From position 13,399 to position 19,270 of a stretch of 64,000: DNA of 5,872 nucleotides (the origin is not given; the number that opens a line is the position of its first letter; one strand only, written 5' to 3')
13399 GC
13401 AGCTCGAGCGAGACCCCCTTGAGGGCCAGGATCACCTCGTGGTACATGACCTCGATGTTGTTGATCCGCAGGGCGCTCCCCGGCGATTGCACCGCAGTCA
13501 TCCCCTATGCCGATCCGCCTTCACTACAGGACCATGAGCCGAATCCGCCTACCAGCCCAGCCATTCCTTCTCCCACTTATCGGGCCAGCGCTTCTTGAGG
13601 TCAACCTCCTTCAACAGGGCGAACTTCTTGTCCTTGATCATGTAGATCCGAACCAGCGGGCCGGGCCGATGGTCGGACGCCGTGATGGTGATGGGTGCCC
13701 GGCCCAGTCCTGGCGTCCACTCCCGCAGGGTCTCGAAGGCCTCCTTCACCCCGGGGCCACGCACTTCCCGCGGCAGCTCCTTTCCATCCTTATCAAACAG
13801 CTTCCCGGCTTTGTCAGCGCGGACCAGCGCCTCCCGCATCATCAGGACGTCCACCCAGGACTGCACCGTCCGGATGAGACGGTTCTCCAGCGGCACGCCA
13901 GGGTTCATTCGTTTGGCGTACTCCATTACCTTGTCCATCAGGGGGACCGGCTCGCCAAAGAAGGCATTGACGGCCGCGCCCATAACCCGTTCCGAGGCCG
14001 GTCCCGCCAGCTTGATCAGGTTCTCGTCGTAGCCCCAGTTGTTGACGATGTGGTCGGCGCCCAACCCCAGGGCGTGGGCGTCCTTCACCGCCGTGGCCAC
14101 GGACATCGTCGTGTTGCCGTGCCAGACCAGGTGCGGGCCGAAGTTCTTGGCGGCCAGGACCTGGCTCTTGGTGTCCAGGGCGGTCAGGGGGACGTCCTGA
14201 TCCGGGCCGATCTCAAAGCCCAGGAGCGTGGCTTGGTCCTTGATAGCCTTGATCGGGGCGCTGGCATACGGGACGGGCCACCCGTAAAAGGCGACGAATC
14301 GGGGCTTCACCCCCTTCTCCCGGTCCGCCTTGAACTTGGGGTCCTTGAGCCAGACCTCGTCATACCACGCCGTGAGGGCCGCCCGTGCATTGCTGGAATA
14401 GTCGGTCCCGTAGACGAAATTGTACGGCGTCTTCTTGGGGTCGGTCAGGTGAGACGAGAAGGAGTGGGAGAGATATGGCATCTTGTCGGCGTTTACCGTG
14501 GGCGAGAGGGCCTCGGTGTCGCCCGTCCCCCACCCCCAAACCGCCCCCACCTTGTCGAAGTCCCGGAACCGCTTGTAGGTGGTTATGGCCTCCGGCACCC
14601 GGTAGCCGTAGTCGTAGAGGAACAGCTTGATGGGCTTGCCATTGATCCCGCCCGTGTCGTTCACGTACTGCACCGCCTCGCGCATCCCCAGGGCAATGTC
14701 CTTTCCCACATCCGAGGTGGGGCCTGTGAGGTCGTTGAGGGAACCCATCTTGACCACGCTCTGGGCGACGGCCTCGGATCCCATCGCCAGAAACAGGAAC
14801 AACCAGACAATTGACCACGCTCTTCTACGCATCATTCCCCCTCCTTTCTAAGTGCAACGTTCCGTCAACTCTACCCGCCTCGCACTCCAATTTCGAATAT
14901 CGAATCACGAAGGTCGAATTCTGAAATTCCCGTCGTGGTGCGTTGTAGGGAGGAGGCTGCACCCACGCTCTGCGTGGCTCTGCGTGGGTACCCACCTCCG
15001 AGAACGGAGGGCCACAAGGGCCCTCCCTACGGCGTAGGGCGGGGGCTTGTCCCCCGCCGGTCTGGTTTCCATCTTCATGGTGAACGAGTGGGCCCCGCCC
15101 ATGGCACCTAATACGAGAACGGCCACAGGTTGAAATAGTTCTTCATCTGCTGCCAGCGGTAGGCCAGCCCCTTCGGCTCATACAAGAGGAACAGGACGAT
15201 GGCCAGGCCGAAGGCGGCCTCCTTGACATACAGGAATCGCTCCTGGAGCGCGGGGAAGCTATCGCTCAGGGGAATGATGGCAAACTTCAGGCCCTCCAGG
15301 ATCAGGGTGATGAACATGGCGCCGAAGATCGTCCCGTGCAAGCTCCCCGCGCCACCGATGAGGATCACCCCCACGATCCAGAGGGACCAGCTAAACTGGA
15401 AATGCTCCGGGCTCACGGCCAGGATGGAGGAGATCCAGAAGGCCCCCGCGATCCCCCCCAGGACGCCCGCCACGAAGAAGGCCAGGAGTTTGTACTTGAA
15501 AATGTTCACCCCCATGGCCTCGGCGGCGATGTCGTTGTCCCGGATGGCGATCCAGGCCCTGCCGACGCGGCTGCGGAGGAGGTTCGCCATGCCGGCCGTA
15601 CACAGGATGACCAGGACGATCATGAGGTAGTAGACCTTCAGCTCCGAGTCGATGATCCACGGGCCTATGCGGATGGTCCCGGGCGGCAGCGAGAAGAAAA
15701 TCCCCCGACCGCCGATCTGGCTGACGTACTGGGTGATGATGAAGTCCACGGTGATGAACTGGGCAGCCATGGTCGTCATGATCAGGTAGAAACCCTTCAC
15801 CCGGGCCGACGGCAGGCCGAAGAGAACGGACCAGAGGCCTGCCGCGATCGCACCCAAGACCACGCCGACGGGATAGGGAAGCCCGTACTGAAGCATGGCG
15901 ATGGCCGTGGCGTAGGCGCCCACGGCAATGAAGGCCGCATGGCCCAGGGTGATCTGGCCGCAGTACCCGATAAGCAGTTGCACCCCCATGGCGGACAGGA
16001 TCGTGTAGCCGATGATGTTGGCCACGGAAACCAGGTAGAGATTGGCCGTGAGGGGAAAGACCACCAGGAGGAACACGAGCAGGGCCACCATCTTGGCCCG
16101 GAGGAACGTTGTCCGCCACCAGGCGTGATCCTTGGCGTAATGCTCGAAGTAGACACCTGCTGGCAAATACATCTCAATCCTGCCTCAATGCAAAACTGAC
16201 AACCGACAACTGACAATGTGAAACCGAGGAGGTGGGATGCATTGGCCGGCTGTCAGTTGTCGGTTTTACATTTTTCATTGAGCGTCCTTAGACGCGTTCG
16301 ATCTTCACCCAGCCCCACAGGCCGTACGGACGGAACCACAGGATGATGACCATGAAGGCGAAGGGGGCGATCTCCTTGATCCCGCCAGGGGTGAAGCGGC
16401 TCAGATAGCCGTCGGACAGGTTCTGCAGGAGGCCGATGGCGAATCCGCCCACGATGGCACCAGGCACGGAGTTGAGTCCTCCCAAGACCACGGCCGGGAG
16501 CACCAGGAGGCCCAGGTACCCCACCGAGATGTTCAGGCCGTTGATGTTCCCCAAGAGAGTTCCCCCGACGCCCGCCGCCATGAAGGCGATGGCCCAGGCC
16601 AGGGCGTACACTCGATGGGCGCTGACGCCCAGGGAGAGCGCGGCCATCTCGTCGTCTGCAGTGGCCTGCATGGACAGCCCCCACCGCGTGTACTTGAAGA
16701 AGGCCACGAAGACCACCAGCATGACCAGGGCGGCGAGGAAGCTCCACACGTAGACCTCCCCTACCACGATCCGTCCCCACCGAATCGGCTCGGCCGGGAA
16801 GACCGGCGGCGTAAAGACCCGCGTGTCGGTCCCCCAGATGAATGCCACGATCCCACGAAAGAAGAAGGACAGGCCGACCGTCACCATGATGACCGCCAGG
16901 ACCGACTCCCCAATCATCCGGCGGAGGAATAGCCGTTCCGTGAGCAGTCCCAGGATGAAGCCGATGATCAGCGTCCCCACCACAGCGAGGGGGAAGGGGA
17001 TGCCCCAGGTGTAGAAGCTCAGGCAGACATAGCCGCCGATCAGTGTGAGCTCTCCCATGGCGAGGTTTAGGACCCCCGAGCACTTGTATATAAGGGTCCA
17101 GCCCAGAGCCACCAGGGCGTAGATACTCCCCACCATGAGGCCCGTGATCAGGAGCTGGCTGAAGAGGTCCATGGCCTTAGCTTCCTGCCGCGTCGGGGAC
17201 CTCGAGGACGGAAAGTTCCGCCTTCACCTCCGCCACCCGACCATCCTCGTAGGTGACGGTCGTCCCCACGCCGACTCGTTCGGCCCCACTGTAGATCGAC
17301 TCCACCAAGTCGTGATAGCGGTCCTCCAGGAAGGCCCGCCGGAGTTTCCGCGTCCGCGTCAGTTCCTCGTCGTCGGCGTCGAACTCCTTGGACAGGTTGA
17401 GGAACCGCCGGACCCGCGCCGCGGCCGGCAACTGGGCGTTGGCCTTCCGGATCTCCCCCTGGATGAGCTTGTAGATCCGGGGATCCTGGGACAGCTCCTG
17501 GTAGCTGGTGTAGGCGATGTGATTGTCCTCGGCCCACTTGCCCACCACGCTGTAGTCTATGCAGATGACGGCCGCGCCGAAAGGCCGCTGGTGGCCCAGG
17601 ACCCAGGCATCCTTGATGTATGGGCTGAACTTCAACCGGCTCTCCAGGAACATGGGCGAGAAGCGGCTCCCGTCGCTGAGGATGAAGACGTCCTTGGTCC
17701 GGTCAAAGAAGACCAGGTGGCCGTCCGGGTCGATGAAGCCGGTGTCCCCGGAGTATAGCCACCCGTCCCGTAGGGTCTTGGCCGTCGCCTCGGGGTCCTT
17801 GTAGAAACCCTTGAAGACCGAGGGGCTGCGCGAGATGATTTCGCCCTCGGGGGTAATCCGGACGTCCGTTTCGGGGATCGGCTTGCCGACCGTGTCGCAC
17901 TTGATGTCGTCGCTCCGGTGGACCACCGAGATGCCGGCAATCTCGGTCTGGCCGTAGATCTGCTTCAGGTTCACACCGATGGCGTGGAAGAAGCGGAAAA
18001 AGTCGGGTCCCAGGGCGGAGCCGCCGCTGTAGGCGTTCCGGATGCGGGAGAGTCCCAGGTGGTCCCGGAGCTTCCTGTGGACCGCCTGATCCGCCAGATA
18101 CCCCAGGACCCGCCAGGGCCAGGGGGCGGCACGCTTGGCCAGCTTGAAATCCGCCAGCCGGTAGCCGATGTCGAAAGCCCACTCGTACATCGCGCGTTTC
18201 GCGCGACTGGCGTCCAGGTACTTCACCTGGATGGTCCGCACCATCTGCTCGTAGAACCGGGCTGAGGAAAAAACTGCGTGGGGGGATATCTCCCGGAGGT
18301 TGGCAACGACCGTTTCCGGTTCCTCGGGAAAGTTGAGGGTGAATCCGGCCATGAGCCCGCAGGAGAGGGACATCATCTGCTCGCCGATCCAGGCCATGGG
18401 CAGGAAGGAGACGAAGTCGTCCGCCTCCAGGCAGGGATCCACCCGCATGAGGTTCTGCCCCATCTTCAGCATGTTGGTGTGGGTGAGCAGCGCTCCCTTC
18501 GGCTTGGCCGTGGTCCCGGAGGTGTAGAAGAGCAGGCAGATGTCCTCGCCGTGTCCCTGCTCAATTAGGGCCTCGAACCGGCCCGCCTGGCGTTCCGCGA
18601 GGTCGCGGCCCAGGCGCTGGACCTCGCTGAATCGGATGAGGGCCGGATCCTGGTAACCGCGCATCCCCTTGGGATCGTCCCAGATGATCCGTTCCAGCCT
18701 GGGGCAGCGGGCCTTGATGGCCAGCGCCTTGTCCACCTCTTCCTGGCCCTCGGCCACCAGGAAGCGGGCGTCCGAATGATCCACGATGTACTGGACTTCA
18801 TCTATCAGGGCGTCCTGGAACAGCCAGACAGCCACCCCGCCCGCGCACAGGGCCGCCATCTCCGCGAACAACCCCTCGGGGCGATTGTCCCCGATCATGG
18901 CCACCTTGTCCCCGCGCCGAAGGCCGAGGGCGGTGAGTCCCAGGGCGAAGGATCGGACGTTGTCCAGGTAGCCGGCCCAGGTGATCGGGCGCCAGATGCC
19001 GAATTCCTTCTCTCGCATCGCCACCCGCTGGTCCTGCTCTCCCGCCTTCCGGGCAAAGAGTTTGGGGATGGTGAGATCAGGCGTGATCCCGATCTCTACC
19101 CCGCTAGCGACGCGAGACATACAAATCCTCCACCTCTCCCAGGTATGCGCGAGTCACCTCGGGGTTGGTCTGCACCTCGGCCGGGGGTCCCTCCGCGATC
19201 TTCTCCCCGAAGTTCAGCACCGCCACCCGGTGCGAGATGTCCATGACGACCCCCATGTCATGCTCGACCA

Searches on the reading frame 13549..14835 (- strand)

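Call 66: search_protein_families(library=pfam, proteins=[window:13549-14835:-], max_evalue=0.00001)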
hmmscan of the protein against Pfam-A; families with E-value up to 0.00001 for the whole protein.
window:13549-14835:- (428 aa): 1 family
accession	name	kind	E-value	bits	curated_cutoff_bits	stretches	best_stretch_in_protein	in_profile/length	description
PF13458.12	Peripla_BP_6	-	6.8e-46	157.9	31.7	1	28-402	2-341/343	Periplasmic binding protein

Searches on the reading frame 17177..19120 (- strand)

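Call 67: search_protein_families(library=pfam, proteins=[window:17177-19120:-], max_evalue=0.00001)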
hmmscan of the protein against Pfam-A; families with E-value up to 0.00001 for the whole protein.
window:17177-19120:- (647 aa): 2 families
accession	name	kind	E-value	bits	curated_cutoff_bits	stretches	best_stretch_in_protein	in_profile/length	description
PF00501.34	AMP-binding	-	3.3e-61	207.6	29.9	1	22-440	1-384/384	AMP-binding enzyme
PF23562.2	AMP-binding_C_3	-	1.4e-10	42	20.8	1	477-613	2-123/124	AMP-binding enzyme C-terminal domain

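Call 68: search_protein_families(library=ncbifam, proteins=[window:17177-19120:-], max_evalue=1e-10)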
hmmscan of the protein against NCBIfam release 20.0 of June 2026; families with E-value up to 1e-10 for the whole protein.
window:17177-19120:- (647 aa): 67 families (the best 25 are shown)
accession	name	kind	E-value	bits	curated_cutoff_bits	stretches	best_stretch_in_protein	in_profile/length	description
NF038343.1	ligase_FadD11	exception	3.8e-89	299.6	950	1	17-611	2-582/585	fatty acid--CoA ligase FadD11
NF004837.0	PRK06187.1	subfamily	8.9e-57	192.5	476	2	353-510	281-456/531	long-chain-fatty-acid--CoA ligase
NF005801.1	PRK07656.1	equivalog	6.9e-41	140.4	657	2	357-509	278-436/500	FadD3 family acyl-CoA ligase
NF006182.0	PRK08316.1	subfamily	4.2e-40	137.7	663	2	17-312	12-293/523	fatty acyl-CoA synthetase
NF004114.0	PRK05605.1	equivalog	1.3e-38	132.7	766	1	352-518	332-511/575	long-chain-fatty-acid--CoA ligase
NF009232.0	PRK12582.1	subfamily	8.6e-35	120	777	2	384-612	379-615/624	acyl-CoA synthetase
NF009233.0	PRK12583.1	subfamily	2.5e-33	115.3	832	2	16-278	18-287/558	fatty acid CoA ligase family protein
NF005702.0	PRK07514.1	subfamily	4.2e-33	114.5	558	2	358-535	270-460/506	malonyl-CoA synthase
NF041592.1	carboxyl_red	equivalog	7.1e-33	113.3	1300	2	343-612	356-621/1160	carboxylic acid reductase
NF005307.0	PRK06839.1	equivalog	1.9e-32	112.5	748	2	353-512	259-429/496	o-succinylbenzoate--CoA ligase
TIGR01923.1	menE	equivalog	2.4e-32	112.4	330.15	1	352-511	217-383/442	o-succinylbenzoate--CoA ligase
NF002966.0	PRK03640.1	equivalog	3.4e-32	111.7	556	1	366-512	262-418/483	o-succinylbenzoate--CoA ligase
NF005676.0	PRK07470.1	equivalog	9.5e-32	110.3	774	2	421-511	375-464/544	acyl-CoA synthetase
TIGR03098.1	ligase_PEP_1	hypoth_equivalog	8.8e-31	106.9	592.35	1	20-244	4-215/517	acyl-CoA ligase (AMP-forming), exosortase A system-associated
NF005857.1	PRK07786.1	exception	3.3e-30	105.1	733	2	24-226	17-198/513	fatty-acid--CoA ligase FadD5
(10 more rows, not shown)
